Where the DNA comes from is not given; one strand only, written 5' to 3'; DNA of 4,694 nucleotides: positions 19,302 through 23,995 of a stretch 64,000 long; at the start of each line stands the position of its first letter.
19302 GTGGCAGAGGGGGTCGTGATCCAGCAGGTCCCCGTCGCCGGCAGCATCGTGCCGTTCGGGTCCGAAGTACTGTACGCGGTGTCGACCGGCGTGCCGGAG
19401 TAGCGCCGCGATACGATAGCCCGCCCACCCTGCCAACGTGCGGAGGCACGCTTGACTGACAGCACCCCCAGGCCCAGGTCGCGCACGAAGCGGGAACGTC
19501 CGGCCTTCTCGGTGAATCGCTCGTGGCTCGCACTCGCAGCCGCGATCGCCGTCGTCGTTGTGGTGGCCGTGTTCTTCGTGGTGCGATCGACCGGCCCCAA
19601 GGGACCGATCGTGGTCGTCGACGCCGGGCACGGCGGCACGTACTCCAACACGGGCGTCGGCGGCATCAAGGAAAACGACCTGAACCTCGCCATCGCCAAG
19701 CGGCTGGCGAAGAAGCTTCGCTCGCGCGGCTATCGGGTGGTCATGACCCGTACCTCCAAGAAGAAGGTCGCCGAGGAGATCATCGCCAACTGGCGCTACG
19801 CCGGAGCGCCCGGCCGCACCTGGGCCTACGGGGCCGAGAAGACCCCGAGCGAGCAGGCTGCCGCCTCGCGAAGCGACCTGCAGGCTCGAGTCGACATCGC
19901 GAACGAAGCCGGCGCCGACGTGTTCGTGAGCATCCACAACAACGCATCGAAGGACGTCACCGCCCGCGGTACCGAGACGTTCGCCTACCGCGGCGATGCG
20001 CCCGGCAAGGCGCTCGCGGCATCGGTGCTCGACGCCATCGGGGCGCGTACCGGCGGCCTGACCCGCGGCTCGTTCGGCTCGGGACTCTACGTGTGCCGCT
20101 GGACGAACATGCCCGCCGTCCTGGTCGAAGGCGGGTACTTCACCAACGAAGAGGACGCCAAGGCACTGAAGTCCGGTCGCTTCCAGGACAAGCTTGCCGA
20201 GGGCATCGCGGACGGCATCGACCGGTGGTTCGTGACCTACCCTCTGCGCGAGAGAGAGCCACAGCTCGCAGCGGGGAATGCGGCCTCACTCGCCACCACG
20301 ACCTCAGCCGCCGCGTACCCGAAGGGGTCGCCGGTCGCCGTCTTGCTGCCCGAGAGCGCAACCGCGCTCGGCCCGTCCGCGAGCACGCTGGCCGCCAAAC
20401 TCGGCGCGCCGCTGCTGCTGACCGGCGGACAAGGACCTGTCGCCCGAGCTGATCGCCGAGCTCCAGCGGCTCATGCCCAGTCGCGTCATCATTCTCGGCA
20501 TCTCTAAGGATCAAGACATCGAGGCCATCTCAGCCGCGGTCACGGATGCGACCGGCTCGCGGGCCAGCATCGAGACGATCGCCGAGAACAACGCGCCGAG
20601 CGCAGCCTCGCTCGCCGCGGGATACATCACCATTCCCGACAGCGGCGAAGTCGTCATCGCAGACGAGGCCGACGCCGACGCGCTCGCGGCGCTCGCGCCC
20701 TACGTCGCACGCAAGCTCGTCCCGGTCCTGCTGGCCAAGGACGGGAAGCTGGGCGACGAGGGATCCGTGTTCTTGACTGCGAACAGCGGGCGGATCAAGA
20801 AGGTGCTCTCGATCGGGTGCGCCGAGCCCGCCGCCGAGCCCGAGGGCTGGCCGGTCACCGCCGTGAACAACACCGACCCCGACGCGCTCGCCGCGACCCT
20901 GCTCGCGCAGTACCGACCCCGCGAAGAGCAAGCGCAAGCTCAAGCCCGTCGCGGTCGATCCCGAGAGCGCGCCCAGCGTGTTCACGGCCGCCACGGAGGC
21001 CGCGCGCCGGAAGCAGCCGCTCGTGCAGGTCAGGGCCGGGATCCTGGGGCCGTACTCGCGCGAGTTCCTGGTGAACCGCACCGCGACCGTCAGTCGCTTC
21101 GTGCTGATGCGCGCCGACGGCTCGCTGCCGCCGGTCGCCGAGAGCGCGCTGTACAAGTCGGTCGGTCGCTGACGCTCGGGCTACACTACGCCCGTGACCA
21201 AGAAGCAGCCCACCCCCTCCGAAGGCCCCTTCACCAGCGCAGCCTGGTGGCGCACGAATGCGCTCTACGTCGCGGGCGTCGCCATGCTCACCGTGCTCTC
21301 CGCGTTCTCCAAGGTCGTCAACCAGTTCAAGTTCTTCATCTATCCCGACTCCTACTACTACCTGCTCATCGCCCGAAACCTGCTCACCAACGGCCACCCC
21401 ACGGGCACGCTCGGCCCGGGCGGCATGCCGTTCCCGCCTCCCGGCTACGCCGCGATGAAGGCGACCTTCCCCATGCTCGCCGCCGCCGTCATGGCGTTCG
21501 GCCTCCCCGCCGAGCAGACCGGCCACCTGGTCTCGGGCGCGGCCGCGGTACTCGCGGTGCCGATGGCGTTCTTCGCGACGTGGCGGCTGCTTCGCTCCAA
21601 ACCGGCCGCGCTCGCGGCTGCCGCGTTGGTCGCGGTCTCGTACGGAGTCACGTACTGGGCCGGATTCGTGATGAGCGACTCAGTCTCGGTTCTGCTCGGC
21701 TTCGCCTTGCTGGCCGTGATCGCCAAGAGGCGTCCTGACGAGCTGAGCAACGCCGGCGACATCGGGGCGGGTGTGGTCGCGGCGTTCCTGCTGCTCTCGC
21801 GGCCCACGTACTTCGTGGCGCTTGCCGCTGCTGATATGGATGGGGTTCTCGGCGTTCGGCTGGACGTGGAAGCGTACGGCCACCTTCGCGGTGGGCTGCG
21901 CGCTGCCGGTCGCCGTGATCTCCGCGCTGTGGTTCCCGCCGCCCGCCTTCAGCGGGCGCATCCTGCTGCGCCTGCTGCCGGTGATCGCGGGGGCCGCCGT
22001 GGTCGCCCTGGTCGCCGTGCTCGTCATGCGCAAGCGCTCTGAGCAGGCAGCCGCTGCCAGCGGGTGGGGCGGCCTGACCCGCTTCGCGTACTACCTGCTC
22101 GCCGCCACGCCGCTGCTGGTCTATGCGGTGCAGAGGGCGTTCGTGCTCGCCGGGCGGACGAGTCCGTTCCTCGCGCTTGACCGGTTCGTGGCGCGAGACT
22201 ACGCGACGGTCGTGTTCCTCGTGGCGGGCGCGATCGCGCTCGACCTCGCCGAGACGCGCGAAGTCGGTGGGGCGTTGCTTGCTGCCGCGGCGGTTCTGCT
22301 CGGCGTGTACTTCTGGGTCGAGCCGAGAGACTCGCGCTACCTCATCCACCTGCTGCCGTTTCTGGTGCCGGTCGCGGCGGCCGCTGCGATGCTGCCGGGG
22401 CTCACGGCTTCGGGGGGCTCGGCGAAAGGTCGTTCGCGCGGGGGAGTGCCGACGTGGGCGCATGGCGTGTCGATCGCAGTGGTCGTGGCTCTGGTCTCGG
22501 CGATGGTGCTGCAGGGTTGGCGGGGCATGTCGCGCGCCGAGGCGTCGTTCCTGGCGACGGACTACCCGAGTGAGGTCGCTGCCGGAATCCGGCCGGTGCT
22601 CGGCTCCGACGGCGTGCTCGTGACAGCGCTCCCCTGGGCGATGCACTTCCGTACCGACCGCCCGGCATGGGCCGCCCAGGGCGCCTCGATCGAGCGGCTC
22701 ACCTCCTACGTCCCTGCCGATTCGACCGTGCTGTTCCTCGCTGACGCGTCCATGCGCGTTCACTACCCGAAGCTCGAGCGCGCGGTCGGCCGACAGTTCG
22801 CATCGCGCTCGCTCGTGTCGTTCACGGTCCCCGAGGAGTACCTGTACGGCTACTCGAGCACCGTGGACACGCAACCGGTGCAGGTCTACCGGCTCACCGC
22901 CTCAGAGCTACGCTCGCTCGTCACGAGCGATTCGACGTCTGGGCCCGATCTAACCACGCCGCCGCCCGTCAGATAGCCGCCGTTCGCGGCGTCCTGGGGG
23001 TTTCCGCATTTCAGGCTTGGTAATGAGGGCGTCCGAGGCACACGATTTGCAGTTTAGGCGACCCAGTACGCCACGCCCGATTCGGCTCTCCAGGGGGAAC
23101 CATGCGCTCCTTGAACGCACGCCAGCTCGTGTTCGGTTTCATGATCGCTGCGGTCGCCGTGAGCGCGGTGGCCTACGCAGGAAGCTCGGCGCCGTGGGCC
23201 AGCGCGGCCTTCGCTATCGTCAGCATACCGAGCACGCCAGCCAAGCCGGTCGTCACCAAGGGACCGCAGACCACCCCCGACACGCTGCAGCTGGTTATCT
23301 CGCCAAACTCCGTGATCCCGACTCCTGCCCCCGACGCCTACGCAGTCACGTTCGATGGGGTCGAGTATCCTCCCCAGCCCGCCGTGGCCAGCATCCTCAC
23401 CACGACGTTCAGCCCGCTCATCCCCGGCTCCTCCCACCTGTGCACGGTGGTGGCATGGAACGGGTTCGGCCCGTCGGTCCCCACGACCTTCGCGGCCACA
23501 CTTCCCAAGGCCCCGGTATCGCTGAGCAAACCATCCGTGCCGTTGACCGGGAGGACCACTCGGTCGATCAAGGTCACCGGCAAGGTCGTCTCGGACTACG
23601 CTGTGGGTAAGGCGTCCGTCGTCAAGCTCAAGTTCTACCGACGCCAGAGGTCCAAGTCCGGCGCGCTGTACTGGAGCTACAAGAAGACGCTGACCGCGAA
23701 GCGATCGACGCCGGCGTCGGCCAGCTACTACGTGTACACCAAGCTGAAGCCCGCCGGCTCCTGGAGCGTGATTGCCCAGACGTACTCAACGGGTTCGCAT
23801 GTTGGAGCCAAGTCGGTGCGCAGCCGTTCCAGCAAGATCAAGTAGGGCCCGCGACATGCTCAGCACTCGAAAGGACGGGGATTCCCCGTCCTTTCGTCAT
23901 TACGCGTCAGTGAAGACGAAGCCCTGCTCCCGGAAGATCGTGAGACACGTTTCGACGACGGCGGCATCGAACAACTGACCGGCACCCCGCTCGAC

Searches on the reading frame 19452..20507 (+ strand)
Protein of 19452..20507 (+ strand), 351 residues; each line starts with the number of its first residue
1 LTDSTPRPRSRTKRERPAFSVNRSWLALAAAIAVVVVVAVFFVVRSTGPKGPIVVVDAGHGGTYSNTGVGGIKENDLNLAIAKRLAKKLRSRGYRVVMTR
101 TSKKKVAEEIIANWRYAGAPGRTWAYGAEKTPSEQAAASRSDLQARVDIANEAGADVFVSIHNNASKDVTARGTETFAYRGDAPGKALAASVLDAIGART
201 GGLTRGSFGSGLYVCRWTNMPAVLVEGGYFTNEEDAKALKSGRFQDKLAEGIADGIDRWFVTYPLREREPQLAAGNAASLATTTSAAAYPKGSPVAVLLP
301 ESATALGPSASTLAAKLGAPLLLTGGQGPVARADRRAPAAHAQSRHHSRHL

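Call 33: search_protein_families(library=pfam, proteins=[window:19452-20507:+], max_evalue=0.001)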
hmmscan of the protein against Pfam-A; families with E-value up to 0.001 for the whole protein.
window:19452-20507:+ (351 aa): 1 family
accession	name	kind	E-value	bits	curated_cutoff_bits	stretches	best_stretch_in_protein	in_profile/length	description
PF01520.23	Amidase_3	-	1.6e-46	159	27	1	54-257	1-173/174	N-acetylmuramoyl-L-alanine amidase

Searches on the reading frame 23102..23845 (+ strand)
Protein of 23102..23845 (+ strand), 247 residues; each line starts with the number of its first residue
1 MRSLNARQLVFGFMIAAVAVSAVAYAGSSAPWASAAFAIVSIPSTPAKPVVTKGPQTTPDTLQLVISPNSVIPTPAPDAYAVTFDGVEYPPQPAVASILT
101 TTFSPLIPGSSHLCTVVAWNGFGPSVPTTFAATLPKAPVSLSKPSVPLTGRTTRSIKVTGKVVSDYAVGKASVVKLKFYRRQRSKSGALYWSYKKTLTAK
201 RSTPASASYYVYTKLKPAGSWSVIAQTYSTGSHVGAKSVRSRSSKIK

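Call 4: search_protein_families(library=pfam, proteins=[window:23102-23845:+], max_evalue=0.01)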
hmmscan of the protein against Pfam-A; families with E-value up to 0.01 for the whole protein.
window:23102-23845:+ (247 aa): 0 families

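Call 23: search_protein_families(library=ncbifam, proteins=[window:23102-23845:+], max_evalue=1)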
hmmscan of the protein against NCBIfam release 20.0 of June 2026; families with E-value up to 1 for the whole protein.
window:23102-23845:+ (247 aa): 0 families
